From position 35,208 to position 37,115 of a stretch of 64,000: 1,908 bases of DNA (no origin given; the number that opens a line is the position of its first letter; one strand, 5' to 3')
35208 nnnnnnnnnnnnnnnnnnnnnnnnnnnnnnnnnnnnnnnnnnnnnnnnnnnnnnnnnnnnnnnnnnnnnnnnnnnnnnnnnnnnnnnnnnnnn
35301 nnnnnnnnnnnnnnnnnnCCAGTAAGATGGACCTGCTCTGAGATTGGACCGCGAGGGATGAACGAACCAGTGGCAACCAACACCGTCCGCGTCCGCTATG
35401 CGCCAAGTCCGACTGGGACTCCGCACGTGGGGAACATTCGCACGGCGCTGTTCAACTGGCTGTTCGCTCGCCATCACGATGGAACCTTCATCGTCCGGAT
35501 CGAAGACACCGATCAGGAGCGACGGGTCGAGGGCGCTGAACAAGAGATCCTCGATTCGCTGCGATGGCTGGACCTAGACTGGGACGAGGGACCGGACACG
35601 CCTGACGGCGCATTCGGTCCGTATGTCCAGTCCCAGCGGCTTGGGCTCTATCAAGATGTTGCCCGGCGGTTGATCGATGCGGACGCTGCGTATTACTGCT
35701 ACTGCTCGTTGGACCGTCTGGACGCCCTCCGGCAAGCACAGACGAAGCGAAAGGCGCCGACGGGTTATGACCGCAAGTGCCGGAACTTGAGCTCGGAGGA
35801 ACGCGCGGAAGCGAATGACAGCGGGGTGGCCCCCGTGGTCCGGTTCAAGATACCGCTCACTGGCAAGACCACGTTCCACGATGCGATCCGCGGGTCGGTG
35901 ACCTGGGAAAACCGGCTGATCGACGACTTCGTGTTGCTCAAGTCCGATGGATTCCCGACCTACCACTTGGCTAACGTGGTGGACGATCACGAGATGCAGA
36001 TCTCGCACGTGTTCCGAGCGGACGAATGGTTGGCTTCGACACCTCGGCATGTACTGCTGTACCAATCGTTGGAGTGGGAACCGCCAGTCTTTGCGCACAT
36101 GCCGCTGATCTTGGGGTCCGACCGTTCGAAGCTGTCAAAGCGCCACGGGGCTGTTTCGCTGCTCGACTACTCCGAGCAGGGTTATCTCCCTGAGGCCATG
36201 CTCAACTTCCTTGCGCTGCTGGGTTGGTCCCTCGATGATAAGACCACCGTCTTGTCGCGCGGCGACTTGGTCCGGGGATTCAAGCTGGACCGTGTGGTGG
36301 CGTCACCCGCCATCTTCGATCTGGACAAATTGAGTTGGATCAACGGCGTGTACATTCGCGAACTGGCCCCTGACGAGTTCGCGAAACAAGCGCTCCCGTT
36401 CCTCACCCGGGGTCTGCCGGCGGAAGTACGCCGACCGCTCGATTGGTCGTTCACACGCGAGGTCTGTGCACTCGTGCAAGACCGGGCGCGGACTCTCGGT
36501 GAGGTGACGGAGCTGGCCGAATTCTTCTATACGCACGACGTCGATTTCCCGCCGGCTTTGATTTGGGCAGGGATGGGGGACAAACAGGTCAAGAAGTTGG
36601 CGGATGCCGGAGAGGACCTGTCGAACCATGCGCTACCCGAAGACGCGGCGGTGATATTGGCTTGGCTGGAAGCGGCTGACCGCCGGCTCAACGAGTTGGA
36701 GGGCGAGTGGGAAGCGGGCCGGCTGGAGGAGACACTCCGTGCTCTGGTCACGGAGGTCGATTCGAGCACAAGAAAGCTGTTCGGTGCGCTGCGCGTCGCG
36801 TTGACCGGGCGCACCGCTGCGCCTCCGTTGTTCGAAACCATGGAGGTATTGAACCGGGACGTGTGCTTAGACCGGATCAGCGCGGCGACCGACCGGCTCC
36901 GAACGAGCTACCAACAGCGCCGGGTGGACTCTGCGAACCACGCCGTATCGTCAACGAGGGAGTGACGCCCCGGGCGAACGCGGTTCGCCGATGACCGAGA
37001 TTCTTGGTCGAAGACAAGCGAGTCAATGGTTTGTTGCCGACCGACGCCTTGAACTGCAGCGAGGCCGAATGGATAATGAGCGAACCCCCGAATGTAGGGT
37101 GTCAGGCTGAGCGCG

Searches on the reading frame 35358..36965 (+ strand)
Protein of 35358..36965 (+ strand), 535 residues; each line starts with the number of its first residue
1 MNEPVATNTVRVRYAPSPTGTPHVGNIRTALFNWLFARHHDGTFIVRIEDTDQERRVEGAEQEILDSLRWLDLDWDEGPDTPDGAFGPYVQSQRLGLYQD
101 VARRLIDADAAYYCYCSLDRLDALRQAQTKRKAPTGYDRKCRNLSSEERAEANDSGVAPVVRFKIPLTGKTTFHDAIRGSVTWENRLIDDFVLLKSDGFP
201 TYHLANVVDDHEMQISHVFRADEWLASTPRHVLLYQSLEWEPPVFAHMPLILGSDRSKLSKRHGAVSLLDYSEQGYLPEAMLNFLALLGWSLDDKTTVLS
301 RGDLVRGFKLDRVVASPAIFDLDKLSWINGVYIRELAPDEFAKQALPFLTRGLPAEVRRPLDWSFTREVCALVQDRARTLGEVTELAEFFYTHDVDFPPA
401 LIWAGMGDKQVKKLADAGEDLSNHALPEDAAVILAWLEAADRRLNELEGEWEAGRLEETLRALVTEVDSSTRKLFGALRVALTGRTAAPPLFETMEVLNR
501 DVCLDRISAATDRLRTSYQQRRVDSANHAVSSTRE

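Call 9: search_protein_families(library=pfam, proteins=[window:35358-36965:+], max_evalue=0.01)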
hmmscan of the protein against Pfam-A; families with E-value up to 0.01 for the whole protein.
window:35358-36965:+ (535 aa): 2 families
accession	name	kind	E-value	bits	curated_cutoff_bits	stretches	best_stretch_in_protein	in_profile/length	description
PF00749.27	tRNA-synt_1c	-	1.5e-100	336.6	23.4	1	10-327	2-314/314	tRNA synthetases class I (E and Q), catalytic domain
PF19269.4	Anticodon_2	-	1.3e-23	84.4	23.6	1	340-510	1-140/141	Anticodon binding domain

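Call 31: find_related_loci(query=window:35358-36965:+, collection=genome_contigs, flank=6000)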
Query window:35358-36965:+ (535 aa) in genome_contigs; peptide patterns used: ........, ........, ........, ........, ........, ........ (x = any residue, [..] = any of these).
429 stretches matched a pattern; 379 encode a relative of the query (tblastn E <= 1e-3); the best 80 are kept; 80 distinct loci.
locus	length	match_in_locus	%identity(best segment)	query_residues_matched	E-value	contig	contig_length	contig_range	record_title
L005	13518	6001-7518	65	8-514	0e+0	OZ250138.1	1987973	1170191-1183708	MAG: Dehalococcoidia bacterium isolate d3301223-f1be-4609-9b3a-bd3f0c8b9ec3 genome assembly, chromosome: 1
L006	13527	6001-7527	63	5-514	0e+0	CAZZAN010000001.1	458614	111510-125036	MAG TPA_asm: uncultured Dehalococcoidia bacterium isolate SRP109090_co2_117 genome assembly, contig: NODE_1_length_45861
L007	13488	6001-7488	64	5-501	0e+0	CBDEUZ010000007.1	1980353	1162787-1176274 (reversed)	MAG: Dehalococcoidia bacterium isolate 12bb4de0-5d66-41c1-88e6-9363c8e7e517 genome assembly, contig: contig_7, whole gen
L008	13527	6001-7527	63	5-514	0e+0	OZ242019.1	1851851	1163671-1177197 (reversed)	MAG: Dehalococcoidia bacterium isolate 6a8eb34f-a5cb-4fb7-8aaa-94d649b5f1d6 genome assembly, chromosome: 1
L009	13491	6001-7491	64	4-501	0e+0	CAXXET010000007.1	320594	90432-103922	MAG: Dehalococcoidia bacterium isolate 2b4b04a0-9111-43d2-a146-f7996b42d8f3 genome assembly, contig: contig_7, whole gen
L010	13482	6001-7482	64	5-499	0e+0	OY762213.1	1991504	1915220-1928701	MAG: Dehalococcoidia bacterium isolate 03469a5e-dcd7-4577-8116-c1a2ee551a24 genome assembly, chromosome: 1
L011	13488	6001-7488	64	5-501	0e+0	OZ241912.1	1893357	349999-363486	MAG: Dehalococcoidia bacterium isolate 1b74dff9-3c1d-47af-b536-3faa717bbe64 genome assembly, chromosome: 1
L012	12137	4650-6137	63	5-501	0e+0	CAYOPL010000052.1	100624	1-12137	MAG TPA_asm: uncultured Dehalococcoidia bacterium isolate SRP338948_co1_117 genome assembly, contig: k141_398562, whole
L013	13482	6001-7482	64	5-499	0e+0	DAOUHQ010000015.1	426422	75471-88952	MAG TPA_asm: Dehalococcoidia bacterium isolate S16_98 k189_127608, whole genome shotgun sequence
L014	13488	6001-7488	63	5-501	0e+0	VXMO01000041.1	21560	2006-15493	MAG: Dehalococcoidia bacterium isolate SB0661_bin_39 NODE_2070_length_21560_cov_24.597256, whole genome shotgun sequence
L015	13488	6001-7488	63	5-501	0e+0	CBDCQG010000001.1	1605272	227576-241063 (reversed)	MAG: Dehalococcoidia bacterium isolate 3fbff2ca-e395-4b82-b99e-5caa4fe2b8c1 genome assembly, contig: contig_1, whole gen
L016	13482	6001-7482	64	5-499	0e+0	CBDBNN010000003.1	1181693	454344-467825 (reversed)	MAG: Dehalococcoidia bacterium isolate 887b4896-a18b-4208-aa50-a2b6d5732f93 genome assembly, contig: contig_3, whole gen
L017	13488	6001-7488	64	5-501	0e+0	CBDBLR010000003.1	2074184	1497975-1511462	MAG: Dehalococcoidia bacterium isolate b0ff33b4-6d30-44c2-b05f-a31f5125ac2a genome assembly, contig: contig_3, whole gen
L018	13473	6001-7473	63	8-499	0e+0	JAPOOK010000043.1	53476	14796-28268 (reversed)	MAG: Chloroflexota bacterium isolate APA_bin_32 c_000000314102, whole genome shotgun sequence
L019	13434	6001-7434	57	5-514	0e+0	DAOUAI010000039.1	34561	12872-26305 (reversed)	MAG TPA_asm: Dehalococcoidia bacterium isolate H62_637 k111_810109, whole genome shotgun sequence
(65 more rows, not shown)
